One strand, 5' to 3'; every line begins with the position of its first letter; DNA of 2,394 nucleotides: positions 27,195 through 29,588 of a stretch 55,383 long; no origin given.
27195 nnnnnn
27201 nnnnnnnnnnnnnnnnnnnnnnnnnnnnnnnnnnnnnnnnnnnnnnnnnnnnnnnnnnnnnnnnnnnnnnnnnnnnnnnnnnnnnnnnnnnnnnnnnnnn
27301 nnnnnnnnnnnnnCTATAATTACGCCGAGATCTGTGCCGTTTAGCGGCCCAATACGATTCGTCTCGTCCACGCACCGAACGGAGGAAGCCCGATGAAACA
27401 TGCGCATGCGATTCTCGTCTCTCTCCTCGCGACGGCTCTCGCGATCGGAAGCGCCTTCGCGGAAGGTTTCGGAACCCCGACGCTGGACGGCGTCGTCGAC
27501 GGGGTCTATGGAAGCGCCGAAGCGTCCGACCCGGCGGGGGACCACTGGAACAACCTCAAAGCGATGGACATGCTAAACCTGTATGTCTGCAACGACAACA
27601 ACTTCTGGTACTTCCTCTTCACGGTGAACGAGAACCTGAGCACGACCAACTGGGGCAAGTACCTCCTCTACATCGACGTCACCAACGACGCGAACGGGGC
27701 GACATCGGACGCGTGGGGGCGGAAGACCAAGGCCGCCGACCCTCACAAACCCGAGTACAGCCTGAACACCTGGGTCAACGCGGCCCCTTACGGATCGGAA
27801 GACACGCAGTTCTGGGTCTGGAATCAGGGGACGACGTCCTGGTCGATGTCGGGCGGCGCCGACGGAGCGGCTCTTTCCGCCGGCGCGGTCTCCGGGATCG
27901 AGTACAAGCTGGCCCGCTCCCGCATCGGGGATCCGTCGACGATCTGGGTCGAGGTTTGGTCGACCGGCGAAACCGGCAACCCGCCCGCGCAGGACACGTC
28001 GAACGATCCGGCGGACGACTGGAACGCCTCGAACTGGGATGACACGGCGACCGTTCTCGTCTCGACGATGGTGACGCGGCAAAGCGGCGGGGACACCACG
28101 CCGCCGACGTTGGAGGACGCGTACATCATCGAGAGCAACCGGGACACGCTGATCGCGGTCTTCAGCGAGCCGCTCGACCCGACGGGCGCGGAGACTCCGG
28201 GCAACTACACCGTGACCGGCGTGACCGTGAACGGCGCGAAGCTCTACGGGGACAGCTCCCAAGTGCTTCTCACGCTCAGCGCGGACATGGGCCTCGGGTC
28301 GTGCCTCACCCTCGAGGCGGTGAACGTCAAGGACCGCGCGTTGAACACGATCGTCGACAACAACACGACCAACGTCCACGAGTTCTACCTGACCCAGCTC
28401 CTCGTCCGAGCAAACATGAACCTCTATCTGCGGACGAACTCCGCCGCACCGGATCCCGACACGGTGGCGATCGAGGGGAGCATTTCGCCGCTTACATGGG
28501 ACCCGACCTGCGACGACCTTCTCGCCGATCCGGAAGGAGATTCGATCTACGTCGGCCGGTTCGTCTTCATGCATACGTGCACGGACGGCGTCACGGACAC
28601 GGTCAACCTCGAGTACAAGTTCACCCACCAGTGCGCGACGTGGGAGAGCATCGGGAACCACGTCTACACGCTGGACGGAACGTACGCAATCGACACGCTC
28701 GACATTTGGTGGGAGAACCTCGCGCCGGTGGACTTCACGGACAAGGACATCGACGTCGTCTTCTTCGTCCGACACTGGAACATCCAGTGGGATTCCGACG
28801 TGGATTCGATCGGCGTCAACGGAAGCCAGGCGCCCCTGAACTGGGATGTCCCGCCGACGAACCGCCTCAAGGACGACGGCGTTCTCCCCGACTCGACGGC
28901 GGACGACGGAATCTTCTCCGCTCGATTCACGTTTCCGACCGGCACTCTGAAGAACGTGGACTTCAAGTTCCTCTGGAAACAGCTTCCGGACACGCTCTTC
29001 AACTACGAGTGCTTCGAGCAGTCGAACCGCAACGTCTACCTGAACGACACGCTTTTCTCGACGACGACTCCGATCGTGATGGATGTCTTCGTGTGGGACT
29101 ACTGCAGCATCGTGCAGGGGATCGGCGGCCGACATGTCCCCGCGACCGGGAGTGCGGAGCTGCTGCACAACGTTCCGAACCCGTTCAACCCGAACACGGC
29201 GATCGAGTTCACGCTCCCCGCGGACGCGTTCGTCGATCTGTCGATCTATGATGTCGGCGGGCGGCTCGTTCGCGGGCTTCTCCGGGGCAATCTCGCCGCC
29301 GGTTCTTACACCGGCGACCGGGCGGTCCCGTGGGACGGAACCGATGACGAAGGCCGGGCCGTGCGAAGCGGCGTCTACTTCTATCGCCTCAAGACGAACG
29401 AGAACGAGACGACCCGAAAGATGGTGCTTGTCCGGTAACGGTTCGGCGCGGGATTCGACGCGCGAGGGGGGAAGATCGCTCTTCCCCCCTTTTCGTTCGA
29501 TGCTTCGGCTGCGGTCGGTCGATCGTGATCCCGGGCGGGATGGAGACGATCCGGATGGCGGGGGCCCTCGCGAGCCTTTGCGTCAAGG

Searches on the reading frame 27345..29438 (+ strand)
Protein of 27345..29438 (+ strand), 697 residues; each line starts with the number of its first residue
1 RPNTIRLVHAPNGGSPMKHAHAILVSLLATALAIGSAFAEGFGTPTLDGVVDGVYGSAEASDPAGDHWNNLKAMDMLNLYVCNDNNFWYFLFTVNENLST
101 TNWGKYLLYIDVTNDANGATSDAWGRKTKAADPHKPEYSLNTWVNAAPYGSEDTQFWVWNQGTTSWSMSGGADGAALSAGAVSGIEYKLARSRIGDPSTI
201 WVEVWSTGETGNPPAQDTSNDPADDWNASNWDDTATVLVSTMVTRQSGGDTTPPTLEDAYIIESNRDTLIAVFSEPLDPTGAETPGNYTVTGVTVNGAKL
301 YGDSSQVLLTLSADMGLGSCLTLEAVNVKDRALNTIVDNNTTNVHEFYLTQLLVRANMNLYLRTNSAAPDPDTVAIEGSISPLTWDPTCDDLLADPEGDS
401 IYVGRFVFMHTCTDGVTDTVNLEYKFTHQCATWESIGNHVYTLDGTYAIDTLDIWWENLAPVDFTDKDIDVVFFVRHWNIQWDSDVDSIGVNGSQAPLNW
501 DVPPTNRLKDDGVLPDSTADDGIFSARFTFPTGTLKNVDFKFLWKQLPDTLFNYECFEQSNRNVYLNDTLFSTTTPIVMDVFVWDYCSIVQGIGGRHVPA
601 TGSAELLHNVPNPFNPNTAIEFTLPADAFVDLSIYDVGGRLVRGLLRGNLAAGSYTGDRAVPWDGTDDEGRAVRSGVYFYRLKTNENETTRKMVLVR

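Call 8: search_protein_families(library=pfam, proteins=[window:27345-29438:+], max_evalue=0.001)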
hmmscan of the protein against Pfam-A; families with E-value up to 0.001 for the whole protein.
window:27345-29438:+ (697 aa): 2 families
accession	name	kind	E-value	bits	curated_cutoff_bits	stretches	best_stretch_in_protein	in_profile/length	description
PF13860.13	FlgD_ig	-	2.8e-07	30.8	27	1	618-685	12-76/79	FlgD Ig-like domain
PF18962.6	Por_Secre_tail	-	0.00014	22.5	27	0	611-642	3-34/75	Secretion system C-terminal sorting domain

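Call 48: search_solved_structures(query=A5, max_evalue=1)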
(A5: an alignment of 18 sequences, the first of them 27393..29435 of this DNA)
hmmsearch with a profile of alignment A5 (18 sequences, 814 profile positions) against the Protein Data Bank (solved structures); distinct sequences matched with E-value up to 1: 9.
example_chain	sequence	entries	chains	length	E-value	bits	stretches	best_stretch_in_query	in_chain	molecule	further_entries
7eh9_A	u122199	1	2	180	6.1e-07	31.3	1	748-802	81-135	Basal-body rod modification protein FlgD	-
7bhq_A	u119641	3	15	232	9.3e-07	30.7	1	748-802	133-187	Basal-body rod modification protein FlgD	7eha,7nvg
3osv_A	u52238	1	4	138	1.9e-06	29.6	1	748-800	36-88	Flagellar basal-body rod modification protein FlgD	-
3c12_A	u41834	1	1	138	8.3e-06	27.5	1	745-800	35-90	Flagellar protein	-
6za2_A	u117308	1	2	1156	5.6e-05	24.8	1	730-813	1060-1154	Por secretion system protein porU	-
1ac0_A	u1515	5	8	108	0.034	15.6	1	379-467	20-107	GLUCOAMYLASE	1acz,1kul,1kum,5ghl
5m11_A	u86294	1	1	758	0.43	11.9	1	731-799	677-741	Immunoreactive 84kD antigen PG93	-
4zzf_A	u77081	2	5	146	0.48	11.8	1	753-809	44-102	Flagellar basal body rod modification protein | Basal-body rod modification protein FlgD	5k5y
4zzk_A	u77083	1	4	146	0.48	11.8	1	753-809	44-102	Basal-body rod modification protein FlgD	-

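Call 74: search_protein_families(library=ncbifam, proteins=[window:27393-29438:+], max_evalue=0.001)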
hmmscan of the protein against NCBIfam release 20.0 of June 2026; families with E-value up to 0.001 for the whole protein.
window:27393-29438:+ (681 aa): 6 families
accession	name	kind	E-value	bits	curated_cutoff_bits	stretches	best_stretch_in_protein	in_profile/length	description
NF041940.1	choice_anch_X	domain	3.5e-08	33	25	1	492-516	3-27/37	choice-of-anchor X domain-containing protein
NF033707.1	T9SS_sortase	equivalog_domain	5.5e-08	30.9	420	1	591-674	999-1083/1095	type IX secretion system sortase PorU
TIGR04183.1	Por_Secre_tail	domain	1.8e-07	31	23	1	595-678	3-70/72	T9SS type A sorting domain-containing protein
NF005176.1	PRK06655.1-1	equivalog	0.00032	20.7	230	1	612-677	97-158/197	flagellar hook assembly protein FlgD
NF052323.1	T9SSA_dep_M6i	equivalog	0.00032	18.8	600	1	592-678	959-1037/1043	T9SS-dependent M6-like inactivated metalloprotease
NF009276.0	PRK12633.1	equivalog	0.0005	19.9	383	1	602-672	118-185/234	flagellar basal body rod modification protein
